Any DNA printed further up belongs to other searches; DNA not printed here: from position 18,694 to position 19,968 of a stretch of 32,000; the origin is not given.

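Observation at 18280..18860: MazEF toxin-antitoxin pair inserted inside the defence operon with translational-coupling junctions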

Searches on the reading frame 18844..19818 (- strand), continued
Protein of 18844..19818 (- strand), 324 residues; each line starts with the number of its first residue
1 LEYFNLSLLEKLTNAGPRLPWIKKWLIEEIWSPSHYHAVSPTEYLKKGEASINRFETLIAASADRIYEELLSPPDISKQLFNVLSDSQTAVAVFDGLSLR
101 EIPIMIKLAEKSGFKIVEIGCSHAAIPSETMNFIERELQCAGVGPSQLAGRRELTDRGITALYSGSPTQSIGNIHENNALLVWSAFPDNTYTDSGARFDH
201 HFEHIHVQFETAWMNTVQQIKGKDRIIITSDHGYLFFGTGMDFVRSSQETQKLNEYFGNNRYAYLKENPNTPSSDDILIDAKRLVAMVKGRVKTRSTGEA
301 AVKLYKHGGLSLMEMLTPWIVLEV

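Call 63: search_protein_families(library=pfam, proteins=[L021:9367-9663:+, L021:9660-9953:+, L018:5031-5351:+, L018:5354-5698:+, L105:5374-5658:+, L105:5639-6037:+, L087:10400-10984:+, L087:10981-11214:+, L014:7491-8600:+, L025:7144-7854:+], max_evalue=0.01)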
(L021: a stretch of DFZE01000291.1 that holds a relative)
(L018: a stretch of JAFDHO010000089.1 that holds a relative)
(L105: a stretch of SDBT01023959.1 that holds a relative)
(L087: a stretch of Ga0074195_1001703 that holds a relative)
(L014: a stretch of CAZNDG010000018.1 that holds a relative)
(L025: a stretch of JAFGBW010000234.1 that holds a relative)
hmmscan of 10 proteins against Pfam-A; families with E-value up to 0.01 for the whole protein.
L021:9367-9663:+ (98 aa): 1 family
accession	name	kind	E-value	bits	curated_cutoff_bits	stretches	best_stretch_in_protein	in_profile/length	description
PF09720.15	Unstab_antitox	-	1.1e-15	57.8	23.3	1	40-90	2-53/54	Putative addiction module component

L021:9660-9953:+ (97 aa): 1 family
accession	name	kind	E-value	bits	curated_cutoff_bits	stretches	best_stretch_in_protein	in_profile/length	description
PF05016.21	ParE_toxin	-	3.8e-05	24.6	23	1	3-88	1-88/89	ParE toxin of type II toxin-antitoxin system, parDE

L018:5031-5351:+ (106 aa): 1 family
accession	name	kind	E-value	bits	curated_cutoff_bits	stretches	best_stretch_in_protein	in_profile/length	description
PF04255.20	DUF433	-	1.4e-09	38.1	23.6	1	21-66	12-56/56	Protein of unknown function (DUF433)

L018:5354-5698:+ (114 aa): 3 families
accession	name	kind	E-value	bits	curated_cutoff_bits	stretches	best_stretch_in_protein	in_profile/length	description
PF18480.7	DUF5615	-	3.4e-09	37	23.8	1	4-77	3-73/110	Domain of unknown function (DUF5615)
PF01927.22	Mut7-C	-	0.00026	21.5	23.3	1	13-72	11-63/146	Mut7-C RNAse domain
PF18478.7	PIN_10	-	0.0088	16.5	26.2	0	4-60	3-63/84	PIN like domain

L105:5374-5658:+ (94 aa): 1 family
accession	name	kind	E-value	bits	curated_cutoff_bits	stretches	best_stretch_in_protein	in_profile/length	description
PF25041.1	UFL1_C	-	0.0042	17.3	24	1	26-92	52-110/112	E3 UFM1-protein ligase 1 C-terminal domain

L105:5639-6037:+ (132 aa): 1 family
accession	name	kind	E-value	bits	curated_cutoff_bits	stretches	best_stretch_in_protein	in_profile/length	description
PF20126.4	TumE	-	1.1e-14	54.7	23.4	1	40-115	2-76/81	Toxin TumE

L087:10400-10984:+ (194 aa): 7 families
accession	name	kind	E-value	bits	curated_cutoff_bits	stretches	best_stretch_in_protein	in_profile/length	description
PF06414.18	Zeta_toxin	-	2.3e-11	43.9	22.3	1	3-141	14-167/199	Zeta toxin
PF13476.12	AAA_23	-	0.00013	23.1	27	1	5-23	19-37/201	AAA domain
PF13671.12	AAA_33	-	0.00029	21.6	27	1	7-135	1-135/143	AAA domain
PF03029.23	ATP_bind_1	-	0.0027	18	27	1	10-40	1-34/240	Conserved hypothetical ATP binding protein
PF13173.12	AAA_14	-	0.0052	17.2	27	0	6-40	3-39/129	AAA domain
PF13191.12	AAA_16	-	0.0069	17.3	32.6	1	4-67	23-84/167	AAA ATPase domain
PF05729.18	NACHT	-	0.0099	16.2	26.7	0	8-26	3-21/167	NACHT domain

L087:10981-11214:+ (77 aa): 0 families

L014:7491-8600:+ (369 aa): 2 families
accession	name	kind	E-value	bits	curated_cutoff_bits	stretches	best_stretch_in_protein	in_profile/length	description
PF06250.17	YhcG_C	-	1.8e-58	197.3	32.5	1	204-359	2-157/157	YhcG PDDEXK nuclease domain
PF17761.7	DUF1016_N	-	4.9e-44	150.2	32.8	1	32-179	2-137/137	DUF1016 N-terminal domain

L025:7144-7854:+ (236 aa): 2 families
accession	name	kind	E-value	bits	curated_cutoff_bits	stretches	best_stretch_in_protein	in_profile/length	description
PF04255.20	DUF433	-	1.1e-15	57.7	23.6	1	176-228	1-54/56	Protein of unknown function (DUF433)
PF21321.3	HTH_66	-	1.7e-08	35.2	24.3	1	13-93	1-83/83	Putative DNA-binding HTH domain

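Call 68: find_homologous_proteins(query=L055:11238-11741:+, max_evalue=0.00001)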
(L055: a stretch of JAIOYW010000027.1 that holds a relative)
Query L055:11238-11741:+ (167 aa): 137 proteins with E <= 0.00001 among 180 candidates; the best 120 are listed.
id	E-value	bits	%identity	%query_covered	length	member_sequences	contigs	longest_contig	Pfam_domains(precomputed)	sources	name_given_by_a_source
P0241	1.6e-98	344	97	100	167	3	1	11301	PF01850.28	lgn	-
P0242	9.1e-90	316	86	100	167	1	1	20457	PF01850.28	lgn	-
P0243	3.3e-87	308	82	100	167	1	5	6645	PF01850.28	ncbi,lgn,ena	-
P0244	9.9e-82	290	77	100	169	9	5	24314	PF01850.28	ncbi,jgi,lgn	-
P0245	2.7e-81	289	75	100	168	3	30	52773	PF01850.28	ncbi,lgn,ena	-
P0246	5.8e-81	287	80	100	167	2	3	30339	PF01850.28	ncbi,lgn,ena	-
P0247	7.7e-81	287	76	100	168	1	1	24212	PF01850.28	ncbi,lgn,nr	ncbi:MAG: type II toxin-antitoxin system VapC family toxin [Ignavibacteria bacterium]|nr:type II tox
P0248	1.4e-80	286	74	100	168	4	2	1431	PF01850.28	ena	-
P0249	1.5e-80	286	75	100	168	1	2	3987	PF01850.28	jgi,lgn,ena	-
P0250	1.5e-80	286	75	100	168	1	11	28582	PF01850.28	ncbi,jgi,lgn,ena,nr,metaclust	ncbi:MAG: hypothetical protein AUJ54_07710 [Ignavibacteria bacterium CG1_02_37_35]|nr:MAG: hypotheti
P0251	2.7e-80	285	76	100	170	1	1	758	PF01850.28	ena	-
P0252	3.3e-80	285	75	100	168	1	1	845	PF01850.28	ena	-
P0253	4.6e-80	285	74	100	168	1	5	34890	PF01850.28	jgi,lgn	jgi:predicted nucleic acid-binding protein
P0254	1.4e-79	283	76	100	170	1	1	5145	PF01850.28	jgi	jgi:predicted nucleic acid-binding protein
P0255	2.9e-79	282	74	100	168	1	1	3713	PF01850.28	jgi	jgi:predicted nucleic acid-binding protein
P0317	5.6e-59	216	60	99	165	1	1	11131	PF01850.28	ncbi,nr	ncbi:type II toxin-antitoxin system VapC family toxin [candidate division KSB1 bacterium]|nr:type II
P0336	9.8e-55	202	56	99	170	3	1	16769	PF01850.28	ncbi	-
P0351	1.3e-50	189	56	99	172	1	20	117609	PF01850.28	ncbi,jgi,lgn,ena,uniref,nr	ncbi:MAG: hypothetical protein A2268_13210 [Candidatus Raymondbacteria bacterium RifOxyA12_full_50_3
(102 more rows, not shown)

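Call 69: find_encoding_contigs(protein=P0351, flank=6000, max_places=2)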
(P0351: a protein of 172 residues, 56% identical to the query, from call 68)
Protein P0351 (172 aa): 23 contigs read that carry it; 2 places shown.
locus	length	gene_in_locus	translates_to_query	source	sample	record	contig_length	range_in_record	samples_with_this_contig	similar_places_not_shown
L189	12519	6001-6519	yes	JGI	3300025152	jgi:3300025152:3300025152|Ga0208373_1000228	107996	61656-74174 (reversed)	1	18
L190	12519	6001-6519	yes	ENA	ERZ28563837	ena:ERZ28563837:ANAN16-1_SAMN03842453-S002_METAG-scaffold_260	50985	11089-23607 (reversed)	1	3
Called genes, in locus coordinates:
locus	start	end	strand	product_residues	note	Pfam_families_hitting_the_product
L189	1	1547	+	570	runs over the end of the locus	-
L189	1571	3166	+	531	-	PF16889:Hepar_II_III_N, PF07940:Hepar_II_III_C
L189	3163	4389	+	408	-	PF13439:Glyco_transf_4, PF13579:Glyco_trans_4_4, PF00534:Glycos_transf_1, PF13692:Glyco_trans_1_4, PF13524:Glyco_trans_1_2 (weak)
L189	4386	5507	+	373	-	PF02350:Epimerase_2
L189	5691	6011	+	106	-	-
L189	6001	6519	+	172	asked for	PF01850:PIN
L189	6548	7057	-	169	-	PF20797:HepT-like_2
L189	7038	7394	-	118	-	-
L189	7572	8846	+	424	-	PF13173:AAA_14, PF13635:DUF4143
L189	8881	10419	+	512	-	PF14052:Caps_assemb_Wzi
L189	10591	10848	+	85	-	PF02604:PhdYeFM_antitox (weak)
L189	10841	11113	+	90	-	-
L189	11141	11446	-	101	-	-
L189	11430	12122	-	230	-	PF08843:AbiEii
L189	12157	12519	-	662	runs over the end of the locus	PF22745:Nlig-Ia, PF01653:DNA_ligase_aden, PF03120:OB_DNA_ligase, PF03119:DNA_ligase_ZBD (weak), PF14520:HHH_5 (weak), PF12826:HHH_2, PF00533:BRCT, PF12738:PTCB-BRCT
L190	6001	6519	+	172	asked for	PF01850:PIN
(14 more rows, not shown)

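Call 70: find_encoding_contigs(protein=P0336, flank=6000, max_places=2)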
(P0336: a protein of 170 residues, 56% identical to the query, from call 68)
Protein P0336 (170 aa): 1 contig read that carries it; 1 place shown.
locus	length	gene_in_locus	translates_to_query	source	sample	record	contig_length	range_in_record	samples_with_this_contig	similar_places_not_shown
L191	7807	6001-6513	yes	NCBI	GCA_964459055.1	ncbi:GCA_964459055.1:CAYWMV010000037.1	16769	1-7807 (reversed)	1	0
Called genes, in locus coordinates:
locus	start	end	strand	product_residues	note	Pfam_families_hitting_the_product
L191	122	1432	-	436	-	PF25852:DUF6242_C (faint), PF02012:BNR (faint), PF15899:BNR_6 (faint), PF15902:Sortilin-Vps10 (faint), PF18962:Por_Secre_tail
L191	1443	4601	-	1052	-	PF14870:PSII_BNR, PF13620:CarboxypepD_reg, PF13715:CarbopepD_reg_2 (weak), PF18962:Por_Secre_tail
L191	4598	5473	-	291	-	PF01978:TrmB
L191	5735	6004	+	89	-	-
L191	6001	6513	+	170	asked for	PF01850:PIN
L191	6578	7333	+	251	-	PF04402:SIMPL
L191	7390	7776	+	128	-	PF13366:PDDEXK_3, PF01930:Cas_Cas4 (weak)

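Call 71: find_encoding_contigs(protein=P0317, flank=6000, max_places=2)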
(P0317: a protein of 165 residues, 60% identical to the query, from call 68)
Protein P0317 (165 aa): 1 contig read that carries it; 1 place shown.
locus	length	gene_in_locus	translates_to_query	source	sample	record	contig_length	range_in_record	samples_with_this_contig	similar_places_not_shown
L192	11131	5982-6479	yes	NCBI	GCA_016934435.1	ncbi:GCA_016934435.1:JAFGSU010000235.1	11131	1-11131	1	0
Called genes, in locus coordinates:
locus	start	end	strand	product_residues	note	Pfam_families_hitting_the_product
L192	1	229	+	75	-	PF01924:HypD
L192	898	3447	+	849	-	PF13620:CarboxypepD_reg, PF13715:CarbopepD_reg_2, PF07715:Plug (faint), PF00593:TonB_dep_Rec_b-barrel, PF25183:OMP_b-brl_4 (faint)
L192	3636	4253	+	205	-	-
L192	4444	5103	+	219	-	-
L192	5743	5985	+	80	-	PF22180:RH3_dom (weak)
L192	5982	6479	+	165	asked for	PF01850:PIN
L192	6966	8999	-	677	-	PF02838:Glyco_hydro_20b, PF14845:Glycohydro_20b2, PF00728:Glyco_hydro_20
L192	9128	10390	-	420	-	-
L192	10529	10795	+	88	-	PF26549:Tricorn_N, PF07676:PD40 (weak)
